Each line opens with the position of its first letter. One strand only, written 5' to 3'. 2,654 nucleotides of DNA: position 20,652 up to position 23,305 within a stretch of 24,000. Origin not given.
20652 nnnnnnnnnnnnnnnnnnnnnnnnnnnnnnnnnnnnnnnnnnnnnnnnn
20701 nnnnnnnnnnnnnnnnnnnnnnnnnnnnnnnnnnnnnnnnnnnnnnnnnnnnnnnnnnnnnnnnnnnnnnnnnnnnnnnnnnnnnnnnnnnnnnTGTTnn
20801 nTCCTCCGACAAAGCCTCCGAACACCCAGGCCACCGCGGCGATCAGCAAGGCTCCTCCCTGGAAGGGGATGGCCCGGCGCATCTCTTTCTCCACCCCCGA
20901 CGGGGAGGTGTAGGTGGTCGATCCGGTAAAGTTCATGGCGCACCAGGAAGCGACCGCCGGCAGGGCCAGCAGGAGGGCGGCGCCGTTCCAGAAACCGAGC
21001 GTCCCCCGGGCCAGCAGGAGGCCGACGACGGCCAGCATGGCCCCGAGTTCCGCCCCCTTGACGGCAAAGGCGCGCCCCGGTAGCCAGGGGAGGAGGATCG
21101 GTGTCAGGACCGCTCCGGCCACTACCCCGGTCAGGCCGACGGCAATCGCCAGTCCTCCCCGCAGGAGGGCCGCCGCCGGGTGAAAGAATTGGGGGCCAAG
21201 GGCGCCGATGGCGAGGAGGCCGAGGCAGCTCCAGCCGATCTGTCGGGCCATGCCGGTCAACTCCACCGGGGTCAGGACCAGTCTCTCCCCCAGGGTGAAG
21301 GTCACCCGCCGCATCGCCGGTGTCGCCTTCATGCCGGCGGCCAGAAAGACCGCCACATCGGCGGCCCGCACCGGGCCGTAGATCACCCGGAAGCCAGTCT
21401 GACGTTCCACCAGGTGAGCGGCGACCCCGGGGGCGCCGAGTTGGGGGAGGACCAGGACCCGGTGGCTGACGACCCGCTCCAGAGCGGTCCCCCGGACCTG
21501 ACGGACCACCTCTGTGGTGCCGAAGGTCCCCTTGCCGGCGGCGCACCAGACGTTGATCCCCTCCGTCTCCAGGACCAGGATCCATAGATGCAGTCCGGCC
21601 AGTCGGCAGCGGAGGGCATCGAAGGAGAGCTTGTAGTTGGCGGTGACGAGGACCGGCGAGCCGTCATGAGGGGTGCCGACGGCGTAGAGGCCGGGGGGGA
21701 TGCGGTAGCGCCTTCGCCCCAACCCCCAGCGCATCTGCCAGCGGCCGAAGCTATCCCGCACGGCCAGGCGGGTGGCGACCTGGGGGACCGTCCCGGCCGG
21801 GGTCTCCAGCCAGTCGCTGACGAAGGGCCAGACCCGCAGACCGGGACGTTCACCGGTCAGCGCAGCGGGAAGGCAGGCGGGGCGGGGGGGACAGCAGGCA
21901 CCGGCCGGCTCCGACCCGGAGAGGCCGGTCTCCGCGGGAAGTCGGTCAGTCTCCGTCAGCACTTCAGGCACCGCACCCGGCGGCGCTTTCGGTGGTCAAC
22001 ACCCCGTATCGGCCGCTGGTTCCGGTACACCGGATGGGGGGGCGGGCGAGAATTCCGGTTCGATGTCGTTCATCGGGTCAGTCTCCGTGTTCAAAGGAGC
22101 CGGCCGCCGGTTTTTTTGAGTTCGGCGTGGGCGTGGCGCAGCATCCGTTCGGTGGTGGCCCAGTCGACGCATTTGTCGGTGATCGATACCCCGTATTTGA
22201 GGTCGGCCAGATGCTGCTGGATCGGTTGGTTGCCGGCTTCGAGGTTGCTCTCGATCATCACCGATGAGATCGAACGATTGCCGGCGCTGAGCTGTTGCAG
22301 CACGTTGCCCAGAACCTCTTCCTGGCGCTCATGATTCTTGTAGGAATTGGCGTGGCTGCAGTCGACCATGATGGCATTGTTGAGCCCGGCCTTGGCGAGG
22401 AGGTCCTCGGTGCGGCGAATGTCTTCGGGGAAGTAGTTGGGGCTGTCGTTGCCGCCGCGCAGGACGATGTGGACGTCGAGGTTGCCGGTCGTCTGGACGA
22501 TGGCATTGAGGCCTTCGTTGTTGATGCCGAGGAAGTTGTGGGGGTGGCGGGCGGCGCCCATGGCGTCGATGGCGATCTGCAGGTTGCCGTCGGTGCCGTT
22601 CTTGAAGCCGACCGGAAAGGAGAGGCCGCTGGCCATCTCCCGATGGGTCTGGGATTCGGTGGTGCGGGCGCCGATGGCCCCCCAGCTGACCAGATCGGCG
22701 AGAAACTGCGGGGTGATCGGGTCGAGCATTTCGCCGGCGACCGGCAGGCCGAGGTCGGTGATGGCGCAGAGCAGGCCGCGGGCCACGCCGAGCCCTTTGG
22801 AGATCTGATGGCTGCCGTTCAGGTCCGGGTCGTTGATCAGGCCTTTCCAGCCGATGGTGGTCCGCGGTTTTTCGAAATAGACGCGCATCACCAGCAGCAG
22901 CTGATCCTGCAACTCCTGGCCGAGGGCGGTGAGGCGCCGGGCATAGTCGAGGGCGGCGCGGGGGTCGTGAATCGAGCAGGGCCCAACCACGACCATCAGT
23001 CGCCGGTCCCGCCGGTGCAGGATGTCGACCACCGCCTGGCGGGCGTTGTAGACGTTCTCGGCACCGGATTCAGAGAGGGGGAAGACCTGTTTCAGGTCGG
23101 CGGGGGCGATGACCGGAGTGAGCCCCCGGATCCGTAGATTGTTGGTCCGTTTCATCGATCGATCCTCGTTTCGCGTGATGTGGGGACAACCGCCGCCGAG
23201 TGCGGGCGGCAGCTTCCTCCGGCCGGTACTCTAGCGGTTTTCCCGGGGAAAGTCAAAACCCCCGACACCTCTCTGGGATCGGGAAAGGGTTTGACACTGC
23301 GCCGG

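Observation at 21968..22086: In-frame TGA between a well-initiated 25-codon ORF and hgcA: possible selenocysteine extension (C-U-P-P) or regulatory leader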

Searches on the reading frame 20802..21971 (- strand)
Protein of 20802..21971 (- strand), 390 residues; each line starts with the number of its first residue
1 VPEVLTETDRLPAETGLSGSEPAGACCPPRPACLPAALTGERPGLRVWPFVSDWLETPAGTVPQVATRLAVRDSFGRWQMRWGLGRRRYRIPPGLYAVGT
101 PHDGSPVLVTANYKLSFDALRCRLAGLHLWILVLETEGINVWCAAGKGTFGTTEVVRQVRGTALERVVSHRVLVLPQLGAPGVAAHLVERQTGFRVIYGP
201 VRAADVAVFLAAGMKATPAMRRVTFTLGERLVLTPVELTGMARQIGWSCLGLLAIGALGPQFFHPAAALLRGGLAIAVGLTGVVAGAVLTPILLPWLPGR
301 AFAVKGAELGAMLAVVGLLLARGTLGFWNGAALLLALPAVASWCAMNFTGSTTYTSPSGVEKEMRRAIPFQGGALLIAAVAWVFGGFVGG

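Call 10: find_related_loci(query=window:20802-21971:-, collection=genome_contigs, flank=3000)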
Query window:20802-21971:- (390 aa) in genome_contigs; peptide patterns used: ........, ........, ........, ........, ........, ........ (x = any residue, [..] = any of these).
184 stretches matched a pattern; 42 encode a relative of the query (tblastn E <= 1e-3); 42 distinct loci.
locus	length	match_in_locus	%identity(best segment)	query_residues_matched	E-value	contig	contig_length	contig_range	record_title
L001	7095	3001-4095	70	18-389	3e-151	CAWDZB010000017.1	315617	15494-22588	MAG: uncultured delta proteobacterium isolate MFD05684.bin.3.160 genome assembly, contig: contig_54894, whole genome sho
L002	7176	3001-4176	54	3-387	2e-140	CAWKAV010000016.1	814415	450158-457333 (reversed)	MAG: uncultured delta proteobacterium isolate MFD09779.bin.1.290 genome assembly, contig: contig_51079, whole genome sho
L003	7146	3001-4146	57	18-387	2e-140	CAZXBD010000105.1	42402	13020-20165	MAG TPA_asm: uncultured Geobacteraceae bacterium isolate binchicken_co231_100 genome assembly, contig: k141_981442, whol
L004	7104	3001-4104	57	22-387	3e-130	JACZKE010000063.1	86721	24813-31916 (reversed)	MAG: Desulfuromonadales bacterium isolate MAG37 geobacteraceae_1_contig_1402632, whole genome shotgun sequence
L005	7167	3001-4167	61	7-387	5e-130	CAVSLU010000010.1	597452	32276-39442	MAG: uncultured Alphaproteobacteria bacterium isolate MFD01721.bin.2.14 genome assembly, contig: contig_6, whole genome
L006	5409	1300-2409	57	20-387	4e-130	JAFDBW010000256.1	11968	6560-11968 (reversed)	MAG: Deltaproteobacteria bacterium isolate MB1D_Bin_7 MB1D_Bin_7_MB1D_0306_000002943336, whole genome shotgun sequence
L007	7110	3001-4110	56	20-387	2e-129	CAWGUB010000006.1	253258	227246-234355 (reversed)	MAG: uncultured delta proteobacterium isolate MFD09779.bin.1.220 genome assembly, contig: contig_22114, whole genome sho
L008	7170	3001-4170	55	5-387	1e-128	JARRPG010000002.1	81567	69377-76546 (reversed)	MAG: Desulfuromonadales bacterium isolate Spart_170_MAG scaffold_2, whole genome shotgun sequence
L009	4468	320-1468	58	2-389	2e-128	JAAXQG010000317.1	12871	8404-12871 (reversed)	MAG: Desulfuromonadales bacterium isolate MAG-BB-08 scaffold_737, whole genome shotgun sequence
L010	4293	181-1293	61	23-389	1e-128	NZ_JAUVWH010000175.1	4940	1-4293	MAG: Geoalkalibacter sp. isolate CSMAG_1185 CSMAG_1185_k127_307069_length_4940_cov_71.0000, whole genome shotgun sequenc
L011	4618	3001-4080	56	19-387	3e-124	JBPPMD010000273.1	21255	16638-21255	MAG: Desulfuromonadales bacterium isolate BIOS2019_out_135 k131_251455, whole genome shotgun sequence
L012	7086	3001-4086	60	18-387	2e-123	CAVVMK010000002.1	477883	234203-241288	MAG: uncultured delta proteobacterium isolate MFD04716.bin.2.103 genome assembly, contig: contig_23023, whole genome sho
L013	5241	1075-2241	54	5-388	1e-121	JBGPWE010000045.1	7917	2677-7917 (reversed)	MAG: bacterium isolate OBJ1_062018_090_71 k141_2652079_length_7917_cov_9.0000, whole genome shotgun sequence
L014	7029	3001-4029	65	46-388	4e-116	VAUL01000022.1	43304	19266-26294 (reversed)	MAG: Deltaproteobacteria bacterium isolate D1FN1.001 NODE_22_length_43304_cov_33.723_ID_3658255, whole genome shotgun se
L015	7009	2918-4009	55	25-390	3e-112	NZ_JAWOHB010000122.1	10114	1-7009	MAG: Desulfosarcina sp. isolate CWP4-1.bin.65 k191_3723650, whole genome shotgun sequence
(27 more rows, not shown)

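Call 35: find_related_loci(query=window:20802-21971:-, collection=metagenome_contigs, flank=1500)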
Query window:20802-21971:- (390 aa) in metagenome_contigs; peptide patterns used: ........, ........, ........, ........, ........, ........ (x = any residue, [..] = any of these).
276 stretches matched a pattern; 58 encode a relative of the query (tblastn E <= 1e-3); 58 distinct loci.
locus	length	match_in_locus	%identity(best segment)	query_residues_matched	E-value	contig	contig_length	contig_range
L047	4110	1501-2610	59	20-387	8e-145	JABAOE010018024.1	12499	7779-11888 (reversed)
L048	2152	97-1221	68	12-389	2e-149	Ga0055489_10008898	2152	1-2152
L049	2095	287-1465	59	12-387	2e-145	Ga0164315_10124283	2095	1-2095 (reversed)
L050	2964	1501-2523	64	48-388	5e-135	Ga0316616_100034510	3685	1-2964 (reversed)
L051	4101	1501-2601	60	23-387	2e-131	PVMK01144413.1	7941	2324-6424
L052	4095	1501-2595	57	26-387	7e-131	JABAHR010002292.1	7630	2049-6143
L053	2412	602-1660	72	37-389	2e-138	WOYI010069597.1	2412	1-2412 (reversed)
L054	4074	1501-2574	63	29-387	5e-131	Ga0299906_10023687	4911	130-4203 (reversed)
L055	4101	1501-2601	57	20-387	7e-128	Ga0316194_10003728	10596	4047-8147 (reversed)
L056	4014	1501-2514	64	40-377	2e-127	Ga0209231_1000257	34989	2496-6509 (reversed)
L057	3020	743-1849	58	20-387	6e-132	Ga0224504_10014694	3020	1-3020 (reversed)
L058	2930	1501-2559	57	33-387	4e-128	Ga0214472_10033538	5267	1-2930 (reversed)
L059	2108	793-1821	65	48-390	4e-129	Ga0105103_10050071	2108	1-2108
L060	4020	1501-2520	57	50-389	9e-118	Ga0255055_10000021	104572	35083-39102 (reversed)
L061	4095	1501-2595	55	26-387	2e-117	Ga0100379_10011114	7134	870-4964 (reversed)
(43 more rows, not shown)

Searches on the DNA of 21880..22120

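Call 44: search_rna_families(source=window, start=21880, end=22120, threshold=evalue, max_evalue=10)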
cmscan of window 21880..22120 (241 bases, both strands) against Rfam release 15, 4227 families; matches with E-value up to 10: 3.
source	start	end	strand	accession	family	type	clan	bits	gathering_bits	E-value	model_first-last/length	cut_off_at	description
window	21931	21960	-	RF01308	sR58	Gene; snRNA; snoRNA; CD-box;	-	16.4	55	0.23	24-53/55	no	Small nucleolar RNA sR58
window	21924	22013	-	RF00593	snoU83B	Gene; snRNA; snoRNA; CD-box;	-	15.1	35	1.3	1-94/94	no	Small nucleolar RNA U83B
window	21881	21897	+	RF02040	HOTTIP_1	Gene; lncRNA;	-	10.3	50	6.6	39-57/57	no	HOXA transcript at the distal tip, conserved region 1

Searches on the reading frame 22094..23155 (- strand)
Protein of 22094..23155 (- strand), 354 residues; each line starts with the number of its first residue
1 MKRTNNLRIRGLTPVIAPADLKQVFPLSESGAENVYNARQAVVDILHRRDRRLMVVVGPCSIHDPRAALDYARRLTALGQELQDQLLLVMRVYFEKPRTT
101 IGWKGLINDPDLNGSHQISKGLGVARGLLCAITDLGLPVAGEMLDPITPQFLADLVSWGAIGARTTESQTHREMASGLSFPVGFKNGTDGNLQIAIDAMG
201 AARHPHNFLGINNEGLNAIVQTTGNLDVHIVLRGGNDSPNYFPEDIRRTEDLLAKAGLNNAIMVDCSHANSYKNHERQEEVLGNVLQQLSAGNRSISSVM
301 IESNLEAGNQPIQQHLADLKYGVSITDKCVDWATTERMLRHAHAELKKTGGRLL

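Call 17: search_protein_families(library=ncbifam, proteins=[window:22094-23155:-])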
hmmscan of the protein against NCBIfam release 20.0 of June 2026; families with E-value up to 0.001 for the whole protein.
window:22094-23155:- (354 aa): 6 families
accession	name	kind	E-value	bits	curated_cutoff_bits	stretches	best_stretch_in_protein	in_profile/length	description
NF009395.0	PRK12755.1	subfamily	3.5e-159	529.3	343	1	2-348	5-350/355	3-deoxy-7-phosphoheptulonate synthase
TIGR00034.1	aroFGH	equivalog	2.9e-152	506.4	173.2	1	6-347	2-339/342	3-deoxy-7-phosphoheptulonate synthase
NF009396.0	PRK12756.1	subfamily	2.1e-136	454.4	463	1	1-342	1-340/349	Trp-sensitive 3-deoxy-7-phosphoheptulonate synthase AroH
NF006723.0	PRK09261.1-1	equivalog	6.4e-135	449.5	568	1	3-346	4-345/351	3-deoxy-7-phosphoheptulonate synthase AroG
NF006421.0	PRK08673.1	subfamily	0.0005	19.4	335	0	40-188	80-210/338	3-deoxy-7-phosphoheptulonate synthase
TIGR01361.1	DAHP_synth_Bsub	equivalog_domain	0.00096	18.6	267.75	0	50-190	23-143/260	3-deoxy-7-phosphoheptulonate synthase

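Call 20: find_encoding_contigs(protein=window:22094-23155:-, flank=10000, max_places=4)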
Protein window:22094-23155:- (354 aa): no gene with exactly this product is on record in the collection.
